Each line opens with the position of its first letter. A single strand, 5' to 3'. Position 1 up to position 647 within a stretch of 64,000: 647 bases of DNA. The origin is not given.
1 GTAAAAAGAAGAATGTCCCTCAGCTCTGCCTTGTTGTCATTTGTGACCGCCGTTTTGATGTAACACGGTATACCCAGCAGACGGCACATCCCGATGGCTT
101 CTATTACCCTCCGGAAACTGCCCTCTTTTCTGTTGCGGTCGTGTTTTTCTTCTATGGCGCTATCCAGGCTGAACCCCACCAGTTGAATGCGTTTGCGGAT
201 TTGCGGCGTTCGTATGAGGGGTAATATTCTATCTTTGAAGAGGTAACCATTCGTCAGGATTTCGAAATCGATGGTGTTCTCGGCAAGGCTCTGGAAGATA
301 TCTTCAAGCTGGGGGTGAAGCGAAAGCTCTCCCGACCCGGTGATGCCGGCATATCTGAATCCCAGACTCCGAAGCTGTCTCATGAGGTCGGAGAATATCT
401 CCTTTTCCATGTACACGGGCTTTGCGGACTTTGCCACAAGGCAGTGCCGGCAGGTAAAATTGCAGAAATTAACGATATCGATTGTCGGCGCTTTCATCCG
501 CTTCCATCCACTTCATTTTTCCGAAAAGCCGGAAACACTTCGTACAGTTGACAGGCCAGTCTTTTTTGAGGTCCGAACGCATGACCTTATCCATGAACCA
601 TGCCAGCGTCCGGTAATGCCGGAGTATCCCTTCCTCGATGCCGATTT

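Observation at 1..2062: RiPP-like operon: PqqD-family gene, a 96-aa Cys-free T/V/N/A/Q-rich peptide, and two overlapping paralogous radical-SAM genes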

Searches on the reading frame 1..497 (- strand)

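Call 5: search_protein_families(library=ncbifam, proteins=[window:1-497:-], max_evalue=0.1)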
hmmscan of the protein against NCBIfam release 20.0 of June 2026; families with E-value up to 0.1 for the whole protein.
window:1-497:- (165 aa): 51 families (the best 25 are shown)
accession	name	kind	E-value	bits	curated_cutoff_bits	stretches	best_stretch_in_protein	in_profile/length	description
TIGR04250.1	SCM_rSAM_ScmE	equivalog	2.9e-17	62.6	400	1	5-162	6-161/358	SynChlorMet cassette radical SAM/SPASM protein ScmE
TIGR04317.1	W_rSAM_matur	equivalog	3.1e-16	59.4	380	1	5-136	7-134/349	tungsten cofactor oxidoreductase radical SAM maturase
NF049973.1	radical_Rv1681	equivalog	3e-15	56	380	1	11-161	80-229/326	Rv1681 family radical SAM protein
TIGR04340.1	rSAM_ACGX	hypoth_equivalog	8.1e-15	54.9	400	1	7-162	8-165/341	radical SAM/SPASM domain protein, ACGX system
NF045574.1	sacti_mat_StsB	exception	1.9e-13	50.1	625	1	8-164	102-254/466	StsB family radical SAM/SPASM domain sactipeptide maturase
TIGR04303.1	GeoRSP_rSAM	equivalog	5.4e-13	49.2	400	1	7-163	10-161/325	GeoRSP system radical SAM/SPASM protein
TIGR04251.1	SCM_rSAM_ScmF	equivalog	9e-13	48.3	400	1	10-163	12-166/353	SynChlorMet cassette radical SAM/SPASM protein ScmF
TIGR04055.1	rSAM_NirJ2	equivalog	1.8e-12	47.5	500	1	8-163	6-158/326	putative heme d1 biosynthesis radical SAM protein NirJ2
TIGR04051.1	rSAM_NirJ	equivalog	1.8e-12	47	515.45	1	8-163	8-160/354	heme d1 biosynthesis radical SAM protein NirJ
NF012164.0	AlbA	equivalog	5.3e-12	44.9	850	1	5-162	116-271/442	subtilosin maturase AlbA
NF038283.1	viperin_w_prok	equivalog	2e-11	43.6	180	1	8-158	8-169/281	viperin family antiviral radical SAM protein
TIGR03961.1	rSAM_PTO1314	hypoth_equivalog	5.2e-11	42.4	306.05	1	9-163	30-175/332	PTO1314 family radical SAM protein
TIGR04167.1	rSAM_SeCys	equivalog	1.2e-10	41.1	300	1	6-142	12-147/303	arsenosugar biosynthesis radical SAM (seleno)protein ArsS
TIGR04053.2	TIGR04053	equivalog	6.1e-10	38.9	395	1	10-163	16-170/366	TIGR04053 family radical SAM/SPASM domain-containing protein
TIGR02666.1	moaA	equivalog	6.3e-10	38.5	284.05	1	7-161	15-175/336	GTP 3',8-cyclase MoaA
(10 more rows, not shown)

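Call 6: search_protein_families(library=pfam, proteins=[window:1-497:-], max_evalue=0.1)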
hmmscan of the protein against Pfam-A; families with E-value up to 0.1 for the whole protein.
window:1-497:- (165 aa): 1 family
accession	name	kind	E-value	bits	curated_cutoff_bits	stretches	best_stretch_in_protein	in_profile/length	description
PF04055.27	Radical_SAM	-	4.6e-17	63.1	29.5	1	8-164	3-164/166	Radical SAM superfamily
